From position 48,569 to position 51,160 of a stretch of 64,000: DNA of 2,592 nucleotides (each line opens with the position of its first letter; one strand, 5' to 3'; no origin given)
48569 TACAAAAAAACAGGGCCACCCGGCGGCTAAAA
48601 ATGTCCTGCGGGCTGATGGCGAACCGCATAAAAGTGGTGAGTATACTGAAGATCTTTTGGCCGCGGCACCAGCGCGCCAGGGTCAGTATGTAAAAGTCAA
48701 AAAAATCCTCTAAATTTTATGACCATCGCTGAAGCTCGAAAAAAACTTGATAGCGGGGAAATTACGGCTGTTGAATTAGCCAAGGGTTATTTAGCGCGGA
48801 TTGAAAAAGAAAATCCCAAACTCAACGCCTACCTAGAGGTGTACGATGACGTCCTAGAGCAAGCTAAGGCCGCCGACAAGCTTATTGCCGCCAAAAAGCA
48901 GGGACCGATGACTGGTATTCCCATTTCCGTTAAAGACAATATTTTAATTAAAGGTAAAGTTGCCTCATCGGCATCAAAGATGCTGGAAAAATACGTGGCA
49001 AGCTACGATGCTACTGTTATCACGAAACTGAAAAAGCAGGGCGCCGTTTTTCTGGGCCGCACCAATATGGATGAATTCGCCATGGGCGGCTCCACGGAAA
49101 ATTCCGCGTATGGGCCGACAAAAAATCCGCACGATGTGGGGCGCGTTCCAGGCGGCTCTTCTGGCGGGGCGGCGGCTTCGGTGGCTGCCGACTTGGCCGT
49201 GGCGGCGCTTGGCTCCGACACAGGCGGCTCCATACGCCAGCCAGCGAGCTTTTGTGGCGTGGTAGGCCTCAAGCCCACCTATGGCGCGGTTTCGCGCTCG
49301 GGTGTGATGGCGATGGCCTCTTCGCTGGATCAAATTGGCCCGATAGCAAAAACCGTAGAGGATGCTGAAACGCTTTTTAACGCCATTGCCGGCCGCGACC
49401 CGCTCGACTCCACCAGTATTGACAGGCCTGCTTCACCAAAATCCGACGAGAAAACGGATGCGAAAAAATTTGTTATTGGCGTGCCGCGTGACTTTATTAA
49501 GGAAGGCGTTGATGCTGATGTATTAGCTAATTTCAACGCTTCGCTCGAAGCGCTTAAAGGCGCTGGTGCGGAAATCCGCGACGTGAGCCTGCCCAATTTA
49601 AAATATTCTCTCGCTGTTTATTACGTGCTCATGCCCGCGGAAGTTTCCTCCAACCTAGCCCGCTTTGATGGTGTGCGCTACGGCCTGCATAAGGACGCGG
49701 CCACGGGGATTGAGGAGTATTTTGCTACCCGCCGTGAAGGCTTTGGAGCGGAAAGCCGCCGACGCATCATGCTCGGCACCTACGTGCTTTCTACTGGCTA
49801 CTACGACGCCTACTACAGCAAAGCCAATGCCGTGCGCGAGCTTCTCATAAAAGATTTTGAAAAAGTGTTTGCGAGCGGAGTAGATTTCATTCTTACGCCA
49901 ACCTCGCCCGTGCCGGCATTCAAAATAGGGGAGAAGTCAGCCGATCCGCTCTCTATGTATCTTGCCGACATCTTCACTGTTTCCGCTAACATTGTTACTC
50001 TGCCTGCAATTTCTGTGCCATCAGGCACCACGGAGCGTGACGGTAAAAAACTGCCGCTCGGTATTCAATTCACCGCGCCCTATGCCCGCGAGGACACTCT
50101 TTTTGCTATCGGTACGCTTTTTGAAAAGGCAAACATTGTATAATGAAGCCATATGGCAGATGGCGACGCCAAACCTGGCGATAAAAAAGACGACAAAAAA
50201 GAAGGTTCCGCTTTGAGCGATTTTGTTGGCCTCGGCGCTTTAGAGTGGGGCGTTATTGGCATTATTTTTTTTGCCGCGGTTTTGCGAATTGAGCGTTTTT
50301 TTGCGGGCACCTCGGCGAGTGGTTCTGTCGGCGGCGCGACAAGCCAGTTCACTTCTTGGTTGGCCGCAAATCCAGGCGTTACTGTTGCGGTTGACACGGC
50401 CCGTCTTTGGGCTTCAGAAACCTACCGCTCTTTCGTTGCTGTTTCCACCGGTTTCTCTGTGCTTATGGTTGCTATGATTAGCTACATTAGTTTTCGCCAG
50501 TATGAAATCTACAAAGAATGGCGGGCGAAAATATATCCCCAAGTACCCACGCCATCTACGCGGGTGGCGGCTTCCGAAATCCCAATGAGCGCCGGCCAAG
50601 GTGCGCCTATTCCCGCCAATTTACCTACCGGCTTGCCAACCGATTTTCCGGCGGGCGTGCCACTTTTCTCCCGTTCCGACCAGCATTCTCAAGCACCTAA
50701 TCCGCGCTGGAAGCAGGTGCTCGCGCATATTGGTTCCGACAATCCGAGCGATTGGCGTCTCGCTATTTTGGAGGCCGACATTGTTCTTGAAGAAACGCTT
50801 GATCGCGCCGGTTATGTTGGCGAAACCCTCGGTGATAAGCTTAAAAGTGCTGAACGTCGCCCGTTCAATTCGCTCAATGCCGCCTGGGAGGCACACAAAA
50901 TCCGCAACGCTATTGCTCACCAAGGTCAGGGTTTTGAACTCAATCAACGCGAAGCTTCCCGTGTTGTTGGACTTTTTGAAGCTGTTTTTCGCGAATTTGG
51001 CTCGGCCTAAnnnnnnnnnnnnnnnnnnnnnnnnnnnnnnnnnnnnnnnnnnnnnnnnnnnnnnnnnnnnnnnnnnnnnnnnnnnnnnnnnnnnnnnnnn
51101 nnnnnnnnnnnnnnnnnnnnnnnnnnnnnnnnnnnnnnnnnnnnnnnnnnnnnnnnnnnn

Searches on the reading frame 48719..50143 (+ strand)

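Call 11: search_protein_families(library=pfam, proteins=[window:48719-50143:+], max_evalue=0.01)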
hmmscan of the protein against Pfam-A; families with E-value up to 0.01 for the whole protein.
window:48719-50143:+ (474 aa): 1 family
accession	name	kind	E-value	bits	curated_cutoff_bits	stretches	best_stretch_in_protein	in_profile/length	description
PF01425.27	Amidase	-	2.9e-148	495.1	27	1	20-461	2-444/445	Amidase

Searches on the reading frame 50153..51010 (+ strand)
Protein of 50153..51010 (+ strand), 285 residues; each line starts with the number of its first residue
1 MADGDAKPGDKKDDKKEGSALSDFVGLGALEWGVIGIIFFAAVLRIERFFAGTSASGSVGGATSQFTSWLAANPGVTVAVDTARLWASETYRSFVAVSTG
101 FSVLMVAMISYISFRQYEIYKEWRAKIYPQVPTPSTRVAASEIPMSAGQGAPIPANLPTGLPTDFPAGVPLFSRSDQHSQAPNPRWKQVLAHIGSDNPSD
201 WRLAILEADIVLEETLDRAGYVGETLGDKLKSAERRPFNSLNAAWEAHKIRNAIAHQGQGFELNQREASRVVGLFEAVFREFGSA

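Call 10: find_encoding_contigs(protein=window:50153-51010:+, flank=6000, max_places=10)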
Protein window:50153-51010:+ (285 aa): 6 contigs read that carry it; 3 places shown.
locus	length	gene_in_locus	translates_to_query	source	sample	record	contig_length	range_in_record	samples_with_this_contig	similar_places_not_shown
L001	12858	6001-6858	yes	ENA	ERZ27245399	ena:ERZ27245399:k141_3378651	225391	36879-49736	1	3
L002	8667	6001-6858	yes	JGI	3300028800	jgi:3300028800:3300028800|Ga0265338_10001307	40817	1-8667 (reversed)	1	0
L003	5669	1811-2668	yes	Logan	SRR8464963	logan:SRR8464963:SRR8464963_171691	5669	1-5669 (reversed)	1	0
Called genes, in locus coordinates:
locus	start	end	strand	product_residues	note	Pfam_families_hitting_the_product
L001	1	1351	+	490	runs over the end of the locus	PF01336:tRNA_anti-codon, PF00152:tRNA-synt_2, PF01409:tRNA-synt_2d (faint)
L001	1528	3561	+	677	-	PF22745:Nlig-Ia, PF01653:DNA_ligase_aden, PF03120:OB_DNA_ligase, PF14520:HHH_5, PF12826:HHH_2, PF14520:HHH_5 (weak), PF00533:BRCT, PF12738:PTCB-BRCT (weak), +1 more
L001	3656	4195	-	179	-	PF01936:NYN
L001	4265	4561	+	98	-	PF02686:GatC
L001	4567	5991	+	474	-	PF01425:Amidase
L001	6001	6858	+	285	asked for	-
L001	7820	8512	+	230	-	PF02535:Zip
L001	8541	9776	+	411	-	PF13439:Glyco_transf_4, PF13579:Glyco_trans_4_4, PF13477:Glyco_trans_4_2, PF20706:GT4-conflict (faint), PF00534:Glycos_transf_1, PF13692:Glyco_trans_1_4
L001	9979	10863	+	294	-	PF06790:UPF0259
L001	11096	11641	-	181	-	-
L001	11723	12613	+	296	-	PF03462:PCRF, PF00472:RF-1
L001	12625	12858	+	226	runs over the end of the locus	PF00005:ABC_tran, PF13304:AAA_21 (weak)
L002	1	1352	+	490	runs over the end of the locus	PF01336:tRNA_anti-codon, PF00152:tRNA-synt_2, PF01409:tRNA-synt_2d (faint)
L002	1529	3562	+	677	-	PF22745:Nlig-Ia, PF01653:DNA_ligase_aden, PF03120:OB_DNA_ligase, PF14520:HHH_5, PF12826:HHH_2, PF14520:HHH_5 (weak), PF00533:BRCT, PF12738:PTCB-BRCT (weak), +1 more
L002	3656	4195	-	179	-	PF01936:NYN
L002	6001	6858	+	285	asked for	-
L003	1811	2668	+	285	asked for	-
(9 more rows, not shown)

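Call 11: search_protein_families(library=pfam, proteins=[window:50153-51010:+], max_evalue=0.01)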
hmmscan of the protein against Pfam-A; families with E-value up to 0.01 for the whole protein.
window:50153-51010:+ (285 aa): 0 families

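Call 12: find_homologous_proteins(query=window:50153-51010:+, max_evalue=0.001)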
Query window:50153-51010:+ (285 aa): 715 proteins with E <= 0.001 among 4426 candidates; the best 120 are listed.
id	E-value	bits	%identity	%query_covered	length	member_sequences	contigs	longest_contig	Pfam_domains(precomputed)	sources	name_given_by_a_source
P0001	2.4e-186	635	100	100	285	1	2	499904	-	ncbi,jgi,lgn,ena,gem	-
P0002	2.2e-143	495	78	100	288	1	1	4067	-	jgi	-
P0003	2.7e-98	347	60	96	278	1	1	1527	-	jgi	jgi:hypothetical protein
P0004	5.3e-90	319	54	100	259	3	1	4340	-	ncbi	-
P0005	2.0e-88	314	55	93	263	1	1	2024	-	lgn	-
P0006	2.6e-77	278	51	100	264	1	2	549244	-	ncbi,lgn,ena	-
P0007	2.0e-76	275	53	100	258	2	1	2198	-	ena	-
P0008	1.3e-57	213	46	96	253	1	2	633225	-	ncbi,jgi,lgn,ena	jgi:hypothetical protein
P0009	1.6e-45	173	45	65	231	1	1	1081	-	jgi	jgi:hypothetical protein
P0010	2.0e-44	170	45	67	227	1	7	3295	-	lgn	-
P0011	7.9e-44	168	39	97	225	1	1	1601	-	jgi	jgi:hypothetical protein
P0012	4.7e-43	165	68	35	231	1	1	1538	-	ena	-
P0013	6.5e-43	165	43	67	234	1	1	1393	-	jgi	jgi:hypothetical protein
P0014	8.3e-42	161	64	38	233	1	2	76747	-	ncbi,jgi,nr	ncbi:MAG: protein of unknown function with transrane region [Candidatus Paceibacter sp.]|jgi:hypothe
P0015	9.6e-42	161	67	35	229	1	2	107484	-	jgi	jgi:hypothetical protein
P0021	1.1e-40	158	44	68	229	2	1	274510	-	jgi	jgi:hypothetical protein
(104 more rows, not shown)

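Call 14: find_encoding_contigs(protein=P0002, flank=4000, max_places=3)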
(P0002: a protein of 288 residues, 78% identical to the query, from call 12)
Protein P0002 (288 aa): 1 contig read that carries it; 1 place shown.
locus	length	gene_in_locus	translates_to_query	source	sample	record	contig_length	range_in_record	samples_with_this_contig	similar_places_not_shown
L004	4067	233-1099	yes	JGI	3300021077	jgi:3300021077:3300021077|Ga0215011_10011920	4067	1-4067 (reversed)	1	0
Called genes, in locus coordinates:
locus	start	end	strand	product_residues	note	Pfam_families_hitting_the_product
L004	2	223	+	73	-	?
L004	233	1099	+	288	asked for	-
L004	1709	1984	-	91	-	-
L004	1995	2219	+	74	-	-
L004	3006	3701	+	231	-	PF02535:Zip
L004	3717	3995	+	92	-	-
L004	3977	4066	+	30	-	?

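Call 15: find_encoding_contigs(protein=P0006, flank=4000, max_places=3)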
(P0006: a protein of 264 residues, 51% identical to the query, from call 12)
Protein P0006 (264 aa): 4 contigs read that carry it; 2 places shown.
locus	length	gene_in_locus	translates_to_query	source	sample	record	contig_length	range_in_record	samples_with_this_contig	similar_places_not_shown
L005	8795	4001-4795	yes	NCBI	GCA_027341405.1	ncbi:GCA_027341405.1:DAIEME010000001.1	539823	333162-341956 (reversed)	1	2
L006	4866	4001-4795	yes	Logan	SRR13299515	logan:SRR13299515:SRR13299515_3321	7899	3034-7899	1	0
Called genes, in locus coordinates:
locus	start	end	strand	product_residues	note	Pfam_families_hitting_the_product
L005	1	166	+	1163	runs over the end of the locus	-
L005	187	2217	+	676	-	PF22745:Nlig-Ia, PF01653:DNA_ligase_aden, PF03120:OB_DNA_ligase, PF00633:HHH (faint), PF12826:HHH_2, PF14520:HHH_5 (weak), PF00533:BRCT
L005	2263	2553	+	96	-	PF02686:GatC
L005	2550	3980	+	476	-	PF01425:Amidase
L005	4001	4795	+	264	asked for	-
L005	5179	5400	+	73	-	-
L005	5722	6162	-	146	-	-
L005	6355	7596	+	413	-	PF13439:Glyco_transf_4, PF13579:Glyco_trans_4_4, PF13477:Glyco_trans_4_2, PF00534:Glycos_transf_1, PF13692:Glyco_trans_1_4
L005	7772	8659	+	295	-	-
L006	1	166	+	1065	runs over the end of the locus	?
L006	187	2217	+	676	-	PF22745:Nlig-Ia, PF01653:DNA_ligase_aden, PF03120:OB_DNA_ligase, PF00633:HHH (faint), PF12826:HHH_2, PF14520:HHH_5 (weak), PF00533:BRCT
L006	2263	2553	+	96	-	PF02686:GatC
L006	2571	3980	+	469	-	PF01425:Amidase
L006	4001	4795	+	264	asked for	-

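Call 16: find_encoding_contigs(protein=P0008, flank=4000, max_places=3)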
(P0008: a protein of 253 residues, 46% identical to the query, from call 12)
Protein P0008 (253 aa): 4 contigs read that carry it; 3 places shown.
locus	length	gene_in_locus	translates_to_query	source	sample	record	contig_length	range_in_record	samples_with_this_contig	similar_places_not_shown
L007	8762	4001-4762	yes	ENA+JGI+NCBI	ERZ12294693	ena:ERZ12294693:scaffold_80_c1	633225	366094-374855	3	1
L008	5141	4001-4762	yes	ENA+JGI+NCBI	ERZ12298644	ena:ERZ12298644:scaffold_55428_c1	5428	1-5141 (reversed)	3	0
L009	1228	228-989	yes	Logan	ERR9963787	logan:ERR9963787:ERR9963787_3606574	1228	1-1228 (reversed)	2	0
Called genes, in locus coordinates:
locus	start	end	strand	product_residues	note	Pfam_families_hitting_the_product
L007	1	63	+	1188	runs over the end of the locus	-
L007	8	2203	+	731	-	PF22745:Nlig-Ia, PF01653:DNA_ligase_aden, PF03120:OB_DNA_ligase, PF14520:HHH_5 (weak), PF12826:HHH_2, PF14520:HHH_5 (weak), PF00533:BRCT, PF12738:PTCB-BRCT (weak), +1 more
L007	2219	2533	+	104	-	PF02686:GatC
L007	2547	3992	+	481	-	PF01425:Amidase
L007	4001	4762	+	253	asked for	-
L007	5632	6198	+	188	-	PF13091:PLDc_2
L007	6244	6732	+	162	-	-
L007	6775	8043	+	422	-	PF13439:Glyco_transf_4, PF13579:Glyco_trans_4_4, PF00534:Glycos_transf_1, PF13692:Glyco_trans_1_4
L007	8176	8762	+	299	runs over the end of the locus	PF06790:UPF0259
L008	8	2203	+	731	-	PF22745:Nlig-Ia, PF01653:DNA_ligase_aden, PF03120:OB_DNA_ligase, PF14520:HHH_5 (weak), PF12826:HHH_2, PF14520:HHH_5 (weak), PF00533:BRCT, PF12738:PTCB-BRCT (weak), +1 more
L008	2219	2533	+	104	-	PF02686:GatC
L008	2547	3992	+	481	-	PF01425:Amidase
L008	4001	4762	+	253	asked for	-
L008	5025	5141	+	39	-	?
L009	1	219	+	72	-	?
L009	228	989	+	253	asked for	-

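Call 17: find_encoding_contigs(protein=P0004, flank=4000, max_places=3)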
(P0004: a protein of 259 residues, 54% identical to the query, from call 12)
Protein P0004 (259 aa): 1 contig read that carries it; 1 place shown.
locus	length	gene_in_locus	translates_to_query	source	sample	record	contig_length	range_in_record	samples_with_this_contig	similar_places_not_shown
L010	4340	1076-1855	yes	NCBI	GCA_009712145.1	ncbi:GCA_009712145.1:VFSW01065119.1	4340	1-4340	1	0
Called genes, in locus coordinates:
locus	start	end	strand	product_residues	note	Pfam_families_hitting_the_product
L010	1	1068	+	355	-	?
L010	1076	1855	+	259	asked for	-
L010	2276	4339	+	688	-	?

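Call 24: find_related_loci(query=A1, collection=genome_contigs, flank=3500)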
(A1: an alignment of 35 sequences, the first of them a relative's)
Query A1 (285 aa) in genome_contigs; peptide patterns used: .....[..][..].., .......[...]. (x = any residue, [..] = any of these).
600 stretches matched a pattern (row limit reached: there are more); 597 encode a relative of the query (tblastn E <= 1e-3); the best 80 are kept; 80 distinct loci.
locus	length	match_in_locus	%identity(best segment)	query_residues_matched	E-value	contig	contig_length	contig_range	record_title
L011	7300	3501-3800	69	183-282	3e-43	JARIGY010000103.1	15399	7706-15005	MAG: Candidatus Taylorbacteria bacterium isolate CullarsAll.DT.32 k141_703653, whole genome shotgun sequence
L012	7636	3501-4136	37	34-282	6e-43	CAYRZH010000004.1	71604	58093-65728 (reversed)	MAG TPA_asm: uncultured Candidatus Saccharibacteria bacterium isolate binchicken_co16_374 genome assembly, contig: NODE_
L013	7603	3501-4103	35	36-282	9e-42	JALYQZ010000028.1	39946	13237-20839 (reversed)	MAG: bacterium isolate MDV bin76 SD1454-56_k127_1503023, whole genome shotgun sequence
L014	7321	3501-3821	58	176-282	1e-40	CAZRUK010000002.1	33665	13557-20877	MAG TPA_asm: uncultured Candidatus Saccharibacteria bacterium isolate SRP319275_co4_269 genome assembly, contig: NODE_70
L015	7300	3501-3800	63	183-282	6e-41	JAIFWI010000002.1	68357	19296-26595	MAG: Candidatus Parcubacteria bacterium isolate viral-cat_42_20 PAFVLPS_2018_scaffold_876, whole genome shotgun sequence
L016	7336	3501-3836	57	174-282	2e-40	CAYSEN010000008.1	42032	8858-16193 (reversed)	MAG TPA_asm: uncultured Candidatus Saccharibacteria bacterium isolate SRP342105_co1_265 genome assembly, contig: NODE_11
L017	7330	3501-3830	59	174-282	5e-40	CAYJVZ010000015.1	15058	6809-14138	MAG TPA_asm: uncultured Candidatus Saccharibacteria bacterium isolate ERP125453_co1_471 genome assembly, contig: NODE_41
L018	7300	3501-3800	61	183-282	6e-40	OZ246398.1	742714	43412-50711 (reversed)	MAG: uncultured Candidatus Saccharibacteria bacterium isolate SRP292972_co1_38 genome assembly, chromosome: 1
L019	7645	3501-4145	39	34-282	5e-40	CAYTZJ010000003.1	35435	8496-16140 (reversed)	MAG TPA_asm: uncultured Candidatus Saccharibacteria bacterium isolate SRP278252_co2_242 genome assembly, contig: NODE_23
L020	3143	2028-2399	52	153-282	8e-40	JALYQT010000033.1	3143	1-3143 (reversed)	MAG: bacterium isolate MDV bin70 SD1454-56_k127_1432252, whole genome shotgun sequence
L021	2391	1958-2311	55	165-282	1e-39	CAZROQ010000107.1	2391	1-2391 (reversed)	MAG TPA_asm: uncultured Candidatus Saccharibacteria bacterium isolate SRP141376_co3_12 genome assembly, contig: NODE_107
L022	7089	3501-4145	35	13-282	2e-39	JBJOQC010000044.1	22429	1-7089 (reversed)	MAG: Candidatus Parcubacteria bacterium isolate whiteclaycreek2_2019_sw_WHONDRS-S19S_0038_B_bin.23 scaffold_2078108, who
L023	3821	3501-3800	59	183-282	5e-39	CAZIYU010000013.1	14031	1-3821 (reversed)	MAG TPA_asm: uncultured Candidatus Saccharibacteria bacterium isolate SRP178699_co1_16 genome assembly, contig: NODE_570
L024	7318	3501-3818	58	177-282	7e-39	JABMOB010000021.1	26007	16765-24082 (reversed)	MAG: Parcubacteria group bacterium isolate bin.649 k141_3956579, whole genome shotgun sequence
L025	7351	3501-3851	50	166-282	6e-39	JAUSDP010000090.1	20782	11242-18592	MAG: bacterium isolate E14_maxbin.078_sub E14_k141_610529, whole genome shotgun sequence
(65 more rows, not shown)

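Call 37: find_related_loci(query=window:50153-51007:+, collection=metagenome_contigs, flank=3000)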
Query window:50153-51007:+ (285 aa) in metagenome_contigs; peptide patterns used: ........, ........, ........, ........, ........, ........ (x = any residue, [..] = any of these).
600 stretches matched a pattern (row limit reached: there are more); 1 encode a relative of the query (tblastn E <= 1e-3); 1 distinct loci.
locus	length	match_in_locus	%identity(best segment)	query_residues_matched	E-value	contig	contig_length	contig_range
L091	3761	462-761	51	183-282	2e-33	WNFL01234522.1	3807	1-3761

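Call 38: find_encoding_contigs(protein=P0003, flank=3000, max_places=3)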
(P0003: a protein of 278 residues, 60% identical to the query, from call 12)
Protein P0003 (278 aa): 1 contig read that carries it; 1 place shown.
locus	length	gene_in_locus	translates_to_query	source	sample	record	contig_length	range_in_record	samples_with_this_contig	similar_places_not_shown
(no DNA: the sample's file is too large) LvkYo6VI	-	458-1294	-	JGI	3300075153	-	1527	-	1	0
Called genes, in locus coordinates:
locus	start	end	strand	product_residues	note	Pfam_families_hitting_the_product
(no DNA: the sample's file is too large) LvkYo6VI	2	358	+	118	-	?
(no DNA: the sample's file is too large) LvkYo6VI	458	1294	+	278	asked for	-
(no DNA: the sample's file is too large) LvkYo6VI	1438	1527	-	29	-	?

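Call 39: find_encoding_contigs(protein=P0005, flank=3000, max_places=3)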
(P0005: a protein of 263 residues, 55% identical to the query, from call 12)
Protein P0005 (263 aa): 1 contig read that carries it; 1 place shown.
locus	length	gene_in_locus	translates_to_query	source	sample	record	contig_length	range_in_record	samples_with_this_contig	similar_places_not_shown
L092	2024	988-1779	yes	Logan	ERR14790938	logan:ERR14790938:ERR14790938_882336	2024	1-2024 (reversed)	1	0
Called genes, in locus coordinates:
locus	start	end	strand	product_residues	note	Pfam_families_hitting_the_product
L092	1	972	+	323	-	?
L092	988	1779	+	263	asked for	-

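Call 40: find_encoding_contigs(protein=P0007, flank=3000, max_places=3)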
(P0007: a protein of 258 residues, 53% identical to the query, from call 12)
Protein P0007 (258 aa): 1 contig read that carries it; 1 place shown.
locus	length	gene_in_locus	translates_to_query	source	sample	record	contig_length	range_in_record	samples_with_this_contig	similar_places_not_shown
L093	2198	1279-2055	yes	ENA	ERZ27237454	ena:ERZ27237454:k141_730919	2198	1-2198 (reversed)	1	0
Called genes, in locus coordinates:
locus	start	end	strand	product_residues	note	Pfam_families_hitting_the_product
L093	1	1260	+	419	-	?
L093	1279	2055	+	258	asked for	-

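Call 67: search_protein_families(library=pfam, proteins=[L004:2429-2632:+], max_evalue=1)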
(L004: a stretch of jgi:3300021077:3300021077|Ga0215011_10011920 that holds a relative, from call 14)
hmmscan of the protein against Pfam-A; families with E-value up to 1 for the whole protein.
L004:2429-2632:+ (68 aa): 0 families

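Call 71: find_encoding_contigs(protein=P0021, flank=3500, max_places=4)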
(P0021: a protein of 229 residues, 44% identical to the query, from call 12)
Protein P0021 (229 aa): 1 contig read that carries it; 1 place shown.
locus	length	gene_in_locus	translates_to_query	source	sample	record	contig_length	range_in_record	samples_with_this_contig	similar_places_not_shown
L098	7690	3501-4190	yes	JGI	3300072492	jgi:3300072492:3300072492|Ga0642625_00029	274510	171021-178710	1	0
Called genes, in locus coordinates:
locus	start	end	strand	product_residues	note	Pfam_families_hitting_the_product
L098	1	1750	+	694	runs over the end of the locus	PF22745:Nlig-Ia, PF01653:DNA_ligase_aden, PF03120:OB_DNA_ligase, PF12826:HHH_2, PF14520:HHH_5 (weak), PF00533:BRCT, PF12738:PTCB-BRCT (weak)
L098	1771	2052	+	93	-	PF02686:GatC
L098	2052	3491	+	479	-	PF01425:Amidase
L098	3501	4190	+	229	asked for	-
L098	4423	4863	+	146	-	-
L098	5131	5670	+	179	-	PF07963:N_methyl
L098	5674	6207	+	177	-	PF07963:N_methyl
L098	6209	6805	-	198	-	PF13489:Methyltransf_23 (weak), PF13847:Methyltransf_31, PF08241:Methyltransf_11 (weak), PF08242:Methyltransf_12, PF13649:Methyltransf_25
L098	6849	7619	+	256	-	PF01145:Band_7, PF13421:Band_7_1 (weak)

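Call 94: search_protein_families(library=ncbifam, proteins=[L004:2429-2632:+, window:50153-51007:+], max_evalue=1)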
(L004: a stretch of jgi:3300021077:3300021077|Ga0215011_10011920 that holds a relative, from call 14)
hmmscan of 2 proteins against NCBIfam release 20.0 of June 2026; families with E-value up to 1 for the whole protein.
L004:2429-2632:+ (68 aa): 0 families

window:50153-51007:+ (285 aa): 0 families

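Call 99: search_solved_structures(query=A1, max_evalue=1)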
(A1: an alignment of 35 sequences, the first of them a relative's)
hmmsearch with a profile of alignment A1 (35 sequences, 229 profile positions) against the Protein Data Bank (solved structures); distinct sequences matched with E-value up to 1: 1.
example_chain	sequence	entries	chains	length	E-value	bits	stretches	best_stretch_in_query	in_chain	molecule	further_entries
8qag_A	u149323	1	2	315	0.021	18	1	7-127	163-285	sc-CC-6-95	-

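Call 100: search_protein_families(library=pfam, alignment_id=A1, max_evalue=1)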
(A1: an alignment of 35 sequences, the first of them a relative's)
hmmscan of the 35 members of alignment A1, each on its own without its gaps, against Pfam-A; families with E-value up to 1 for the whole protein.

A. member 1, P0001 (285 aa): 0 families

B. families by the number of members that match (of 35 scanned): 47 families (the first 25 are shown)
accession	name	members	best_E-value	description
PF18731.6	HEPN_Swt1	13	0.014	Swt1-like HEPN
PF18735.6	HEPN_RiboL-PSP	9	0.00049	RiboL-PSP-HEPN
PF12420.13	DUF3671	8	0.011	Fam-L, Fam-M like protein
PF18736.6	pEK499_p136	6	0.022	HEPN pEK499 p136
PF20185.3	DUF6548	5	0.0024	Family of unknown function (DUF6548)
PF04290.18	DctQ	1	0.0013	Tripartite ATP-independent periplasmic transporters, DctQ component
PF11044.13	TMEMspv1-c74-12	1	0.0023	Plectrovirus spv1-c74 ORF 12 transmembrane protein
PF00499.25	Oxidored_q3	1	0.0031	NADH-ubiquinone/plastoquinone oxidoreductase chain 6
PF02096.25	60KD_IMP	1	0.0034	60Kd inner membrane protein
PF04299.18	FMN_bind_2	1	0.005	Putative FMN-binding domain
PF10337.15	ArAE_2_N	1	0.0055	Putative ER transporter, 6TM, N-terminal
PF11660.13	DUF3262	1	0.02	Protein of unknown function (DUF3262)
PF14093.11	DUF4271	1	0.022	Domain of unknown function (DUF4271)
PF13515.12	FUSC_2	1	0.023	Fusaric acid resistance protein-like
PF09786.14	CytochromB561_N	1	0.024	Cytochrome B561, N terminal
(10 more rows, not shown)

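Call 103: find_related_loci(query=A1, collection=viral_contigs, flank=3500)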
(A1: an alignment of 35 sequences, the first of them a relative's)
Query A1 (285 aa) in viral_contigs; peptide patterns used: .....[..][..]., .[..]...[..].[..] (x = any residue, [..] = any of these).
8 stretches matched a pattern, but none encodes a relative of the query by tblastn (E <= 1e-3).
